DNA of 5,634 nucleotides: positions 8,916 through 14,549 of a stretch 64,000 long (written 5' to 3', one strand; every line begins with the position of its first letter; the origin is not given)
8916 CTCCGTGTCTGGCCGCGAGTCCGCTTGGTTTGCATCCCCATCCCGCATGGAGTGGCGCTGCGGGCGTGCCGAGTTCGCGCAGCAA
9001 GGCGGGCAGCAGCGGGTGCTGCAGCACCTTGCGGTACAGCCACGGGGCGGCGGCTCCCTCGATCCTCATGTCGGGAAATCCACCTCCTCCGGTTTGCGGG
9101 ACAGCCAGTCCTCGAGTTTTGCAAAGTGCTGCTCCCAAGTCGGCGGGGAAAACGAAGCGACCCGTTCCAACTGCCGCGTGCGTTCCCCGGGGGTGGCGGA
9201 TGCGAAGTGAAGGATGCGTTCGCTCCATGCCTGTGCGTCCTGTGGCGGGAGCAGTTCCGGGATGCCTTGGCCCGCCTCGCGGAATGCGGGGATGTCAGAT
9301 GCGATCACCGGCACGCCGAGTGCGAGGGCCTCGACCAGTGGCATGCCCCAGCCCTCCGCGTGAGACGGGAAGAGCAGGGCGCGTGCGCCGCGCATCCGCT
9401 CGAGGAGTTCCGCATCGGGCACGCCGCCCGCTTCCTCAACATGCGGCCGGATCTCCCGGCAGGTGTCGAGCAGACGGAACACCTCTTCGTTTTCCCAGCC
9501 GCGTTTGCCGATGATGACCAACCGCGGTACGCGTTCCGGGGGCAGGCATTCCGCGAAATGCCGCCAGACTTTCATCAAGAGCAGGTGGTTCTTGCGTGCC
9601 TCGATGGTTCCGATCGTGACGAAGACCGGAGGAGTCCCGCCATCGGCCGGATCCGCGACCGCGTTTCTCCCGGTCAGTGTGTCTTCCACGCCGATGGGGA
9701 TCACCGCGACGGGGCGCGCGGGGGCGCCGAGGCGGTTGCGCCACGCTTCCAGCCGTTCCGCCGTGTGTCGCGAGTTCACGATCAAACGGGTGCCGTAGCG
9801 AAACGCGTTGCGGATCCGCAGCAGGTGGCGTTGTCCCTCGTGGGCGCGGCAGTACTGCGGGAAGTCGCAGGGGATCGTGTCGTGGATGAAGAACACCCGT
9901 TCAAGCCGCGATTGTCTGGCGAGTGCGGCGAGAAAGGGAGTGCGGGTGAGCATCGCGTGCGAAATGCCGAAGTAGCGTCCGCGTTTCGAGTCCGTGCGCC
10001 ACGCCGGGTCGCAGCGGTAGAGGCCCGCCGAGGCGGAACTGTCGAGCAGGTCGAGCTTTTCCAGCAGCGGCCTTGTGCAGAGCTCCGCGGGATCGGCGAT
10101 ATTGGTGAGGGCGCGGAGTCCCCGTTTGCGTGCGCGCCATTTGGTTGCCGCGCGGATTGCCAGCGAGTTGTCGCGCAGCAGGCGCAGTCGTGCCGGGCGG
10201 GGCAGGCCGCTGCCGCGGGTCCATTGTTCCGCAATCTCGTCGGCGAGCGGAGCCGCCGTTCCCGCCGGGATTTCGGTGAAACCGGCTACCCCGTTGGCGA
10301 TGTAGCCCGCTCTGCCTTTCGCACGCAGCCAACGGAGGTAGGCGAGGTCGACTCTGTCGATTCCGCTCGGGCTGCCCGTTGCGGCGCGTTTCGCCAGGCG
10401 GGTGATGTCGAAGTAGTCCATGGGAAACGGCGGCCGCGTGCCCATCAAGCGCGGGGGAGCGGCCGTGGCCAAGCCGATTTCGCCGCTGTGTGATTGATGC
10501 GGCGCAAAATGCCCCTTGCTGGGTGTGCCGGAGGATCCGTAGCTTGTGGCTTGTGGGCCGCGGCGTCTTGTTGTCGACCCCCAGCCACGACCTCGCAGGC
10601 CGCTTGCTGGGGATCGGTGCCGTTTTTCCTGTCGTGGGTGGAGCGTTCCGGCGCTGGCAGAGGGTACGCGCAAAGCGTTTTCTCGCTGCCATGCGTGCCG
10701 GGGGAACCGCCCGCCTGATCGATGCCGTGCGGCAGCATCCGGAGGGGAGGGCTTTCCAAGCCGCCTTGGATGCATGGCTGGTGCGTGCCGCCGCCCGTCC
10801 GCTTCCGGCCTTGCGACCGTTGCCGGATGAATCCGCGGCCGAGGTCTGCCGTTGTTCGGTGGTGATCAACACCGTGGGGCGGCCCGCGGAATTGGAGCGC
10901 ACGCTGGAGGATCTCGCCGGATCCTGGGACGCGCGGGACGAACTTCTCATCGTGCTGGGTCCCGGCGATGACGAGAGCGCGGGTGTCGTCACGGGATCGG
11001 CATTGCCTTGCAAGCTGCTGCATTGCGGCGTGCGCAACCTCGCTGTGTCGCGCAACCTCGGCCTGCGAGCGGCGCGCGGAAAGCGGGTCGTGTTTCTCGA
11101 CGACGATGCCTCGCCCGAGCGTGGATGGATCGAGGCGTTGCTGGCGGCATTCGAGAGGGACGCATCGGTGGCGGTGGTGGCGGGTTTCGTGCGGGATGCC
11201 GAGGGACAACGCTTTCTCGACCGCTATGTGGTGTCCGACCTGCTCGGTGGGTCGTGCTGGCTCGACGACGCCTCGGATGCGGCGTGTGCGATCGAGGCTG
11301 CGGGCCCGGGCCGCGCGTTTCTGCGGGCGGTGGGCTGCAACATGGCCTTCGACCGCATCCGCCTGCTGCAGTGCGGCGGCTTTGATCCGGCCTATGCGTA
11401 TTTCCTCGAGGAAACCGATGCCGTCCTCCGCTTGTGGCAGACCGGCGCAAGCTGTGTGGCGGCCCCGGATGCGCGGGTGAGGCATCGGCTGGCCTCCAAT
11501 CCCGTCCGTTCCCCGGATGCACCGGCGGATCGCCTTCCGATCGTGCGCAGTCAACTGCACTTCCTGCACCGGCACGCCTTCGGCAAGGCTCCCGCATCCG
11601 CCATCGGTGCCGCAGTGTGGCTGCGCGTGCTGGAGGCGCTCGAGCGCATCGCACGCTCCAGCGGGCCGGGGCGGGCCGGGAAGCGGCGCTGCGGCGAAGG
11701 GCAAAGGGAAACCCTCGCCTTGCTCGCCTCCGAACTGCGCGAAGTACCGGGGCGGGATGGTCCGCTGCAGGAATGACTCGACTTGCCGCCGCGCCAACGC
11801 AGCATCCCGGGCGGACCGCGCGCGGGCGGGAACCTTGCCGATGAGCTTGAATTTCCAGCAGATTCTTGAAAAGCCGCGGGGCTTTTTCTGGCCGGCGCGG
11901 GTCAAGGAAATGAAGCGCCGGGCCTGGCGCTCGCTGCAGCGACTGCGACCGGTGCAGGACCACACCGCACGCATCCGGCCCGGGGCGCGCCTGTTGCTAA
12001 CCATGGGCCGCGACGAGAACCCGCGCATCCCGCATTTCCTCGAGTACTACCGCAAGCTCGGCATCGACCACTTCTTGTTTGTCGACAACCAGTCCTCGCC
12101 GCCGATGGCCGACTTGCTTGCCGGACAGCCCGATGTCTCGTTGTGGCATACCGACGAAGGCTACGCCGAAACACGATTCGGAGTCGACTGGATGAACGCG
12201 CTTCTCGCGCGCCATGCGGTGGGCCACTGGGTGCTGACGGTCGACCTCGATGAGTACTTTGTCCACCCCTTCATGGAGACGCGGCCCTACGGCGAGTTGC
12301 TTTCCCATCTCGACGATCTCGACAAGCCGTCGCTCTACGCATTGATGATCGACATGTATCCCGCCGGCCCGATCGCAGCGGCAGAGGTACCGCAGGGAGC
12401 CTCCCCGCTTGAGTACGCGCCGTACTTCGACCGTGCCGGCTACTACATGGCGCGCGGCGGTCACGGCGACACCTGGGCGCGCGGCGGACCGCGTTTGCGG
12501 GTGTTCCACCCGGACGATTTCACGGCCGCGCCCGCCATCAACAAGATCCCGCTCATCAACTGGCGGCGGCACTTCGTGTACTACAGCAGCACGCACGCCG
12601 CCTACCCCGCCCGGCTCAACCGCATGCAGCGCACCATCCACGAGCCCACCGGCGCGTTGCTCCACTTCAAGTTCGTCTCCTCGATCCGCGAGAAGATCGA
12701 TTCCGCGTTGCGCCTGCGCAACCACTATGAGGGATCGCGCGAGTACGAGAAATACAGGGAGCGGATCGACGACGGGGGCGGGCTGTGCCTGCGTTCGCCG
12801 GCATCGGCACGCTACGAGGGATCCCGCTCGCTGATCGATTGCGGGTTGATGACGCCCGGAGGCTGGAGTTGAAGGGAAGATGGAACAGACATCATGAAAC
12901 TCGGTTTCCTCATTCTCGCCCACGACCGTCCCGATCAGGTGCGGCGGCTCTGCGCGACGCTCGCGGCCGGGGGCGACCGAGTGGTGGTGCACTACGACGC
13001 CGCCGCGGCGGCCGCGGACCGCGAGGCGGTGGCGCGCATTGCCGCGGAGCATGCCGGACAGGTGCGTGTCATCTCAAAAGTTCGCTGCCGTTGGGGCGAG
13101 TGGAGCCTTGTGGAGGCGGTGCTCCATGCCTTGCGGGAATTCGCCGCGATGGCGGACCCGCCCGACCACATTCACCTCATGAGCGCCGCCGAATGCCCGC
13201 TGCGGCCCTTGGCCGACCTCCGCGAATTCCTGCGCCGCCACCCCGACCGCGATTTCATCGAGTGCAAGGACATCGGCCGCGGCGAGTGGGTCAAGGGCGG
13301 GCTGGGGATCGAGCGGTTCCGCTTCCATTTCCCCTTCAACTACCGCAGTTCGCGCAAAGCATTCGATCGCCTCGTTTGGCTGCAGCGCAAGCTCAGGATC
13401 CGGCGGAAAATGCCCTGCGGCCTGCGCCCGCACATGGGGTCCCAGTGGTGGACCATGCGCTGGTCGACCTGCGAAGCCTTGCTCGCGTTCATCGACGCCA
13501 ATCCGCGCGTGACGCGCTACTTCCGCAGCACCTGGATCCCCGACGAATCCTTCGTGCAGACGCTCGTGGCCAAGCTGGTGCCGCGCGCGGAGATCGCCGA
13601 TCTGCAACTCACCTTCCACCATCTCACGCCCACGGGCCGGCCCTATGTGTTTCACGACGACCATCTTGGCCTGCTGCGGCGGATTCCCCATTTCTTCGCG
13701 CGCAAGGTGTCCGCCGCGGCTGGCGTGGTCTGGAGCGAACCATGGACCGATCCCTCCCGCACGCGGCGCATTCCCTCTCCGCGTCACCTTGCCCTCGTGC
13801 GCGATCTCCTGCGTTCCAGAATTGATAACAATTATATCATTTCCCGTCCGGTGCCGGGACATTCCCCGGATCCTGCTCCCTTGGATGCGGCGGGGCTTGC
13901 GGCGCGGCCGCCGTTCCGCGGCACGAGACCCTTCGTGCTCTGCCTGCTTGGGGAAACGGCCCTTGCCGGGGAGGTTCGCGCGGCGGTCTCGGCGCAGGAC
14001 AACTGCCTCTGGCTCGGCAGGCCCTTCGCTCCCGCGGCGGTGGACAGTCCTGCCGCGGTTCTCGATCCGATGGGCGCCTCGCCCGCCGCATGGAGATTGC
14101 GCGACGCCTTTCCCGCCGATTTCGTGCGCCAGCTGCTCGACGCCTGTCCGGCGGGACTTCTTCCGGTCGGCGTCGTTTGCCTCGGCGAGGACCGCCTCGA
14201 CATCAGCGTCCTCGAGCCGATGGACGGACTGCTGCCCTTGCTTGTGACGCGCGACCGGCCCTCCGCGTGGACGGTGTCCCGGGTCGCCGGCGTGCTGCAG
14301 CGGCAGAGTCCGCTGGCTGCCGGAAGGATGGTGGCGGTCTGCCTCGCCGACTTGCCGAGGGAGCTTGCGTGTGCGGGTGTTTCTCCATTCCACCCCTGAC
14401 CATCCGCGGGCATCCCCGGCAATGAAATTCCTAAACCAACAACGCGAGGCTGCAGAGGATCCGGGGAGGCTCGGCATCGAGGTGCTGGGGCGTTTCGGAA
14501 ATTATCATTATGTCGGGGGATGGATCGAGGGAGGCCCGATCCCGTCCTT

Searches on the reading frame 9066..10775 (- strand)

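Call 22: search_protein_families(library=pfam, proteins=[window:9066-10775:-], max_evalue=0.001)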
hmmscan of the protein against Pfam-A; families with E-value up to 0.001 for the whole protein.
window:9066-10775:- (569 aa): 5 families
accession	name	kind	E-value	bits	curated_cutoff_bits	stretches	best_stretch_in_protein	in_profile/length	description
PF00534.26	Glycos_transf_1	-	3.9e-22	79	26.4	1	380-524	13-155/172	Glycosyl transferases group 1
PF13692.12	Glyco_trans_1_4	-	1.9e-19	70.8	27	1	383-523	2-138/142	Glycosyl transferases group 1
PF20706.3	GT4-conflict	-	1.2e-08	34.8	26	1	352-494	170-312/385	Family 4 Glycosyltransferase in conflict systems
PF13439.12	Glyco_transf_4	-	1.5e-06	28.8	28.5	1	273-364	77-167/170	Glycosyltransferase Family 4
PF13524.12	Glyco_trans_1_2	-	0.00062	20.2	25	0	415-513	15-93/144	Glycosyl transferase-like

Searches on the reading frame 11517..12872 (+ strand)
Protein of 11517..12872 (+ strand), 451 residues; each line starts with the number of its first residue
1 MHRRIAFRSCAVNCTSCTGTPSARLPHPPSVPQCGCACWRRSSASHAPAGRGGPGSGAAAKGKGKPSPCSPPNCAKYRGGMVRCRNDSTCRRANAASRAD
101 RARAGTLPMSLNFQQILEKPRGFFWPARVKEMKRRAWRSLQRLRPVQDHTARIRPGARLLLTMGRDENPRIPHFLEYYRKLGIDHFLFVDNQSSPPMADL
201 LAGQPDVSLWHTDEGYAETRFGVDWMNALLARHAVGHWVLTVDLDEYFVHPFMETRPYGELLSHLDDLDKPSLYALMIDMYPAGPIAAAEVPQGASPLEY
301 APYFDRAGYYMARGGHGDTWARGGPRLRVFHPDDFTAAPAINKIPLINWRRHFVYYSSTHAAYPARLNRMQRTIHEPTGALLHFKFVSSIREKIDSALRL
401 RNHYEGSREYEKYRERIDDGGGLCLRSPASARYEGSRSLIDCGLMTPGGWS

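Call 22: search_protein_families(library=pfam, proteins=[window:11517-12872:+], max_evalue=0.001)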
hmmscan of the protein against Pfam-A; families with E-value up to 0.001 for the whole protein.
window:11517-12872:+ (451 aa): 1 family
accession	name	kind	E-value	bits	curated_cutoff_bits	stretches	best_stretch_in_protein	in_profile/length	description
PF13704.12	Glyco_tranf_2_4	-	3.9e-29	101.5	27.5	1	165-262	1-98/98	Glycosyl transferase family 2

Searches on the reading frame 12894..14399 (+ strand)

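Call 6: search_protein_families(library=pfam, proteins=[window:12894-14399:+], max_evalue=0.001)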
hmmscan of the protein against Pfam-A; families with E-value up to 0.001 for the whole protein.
window:12894-14399:+ (501 aa): 1 family
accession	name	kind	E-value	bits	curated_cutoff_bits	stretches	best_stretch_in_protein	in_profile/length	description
PF02485.27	Branch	-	1.8e-10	41.3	23.4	1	5-227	3-208/250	Core-2/I-Branching enzyme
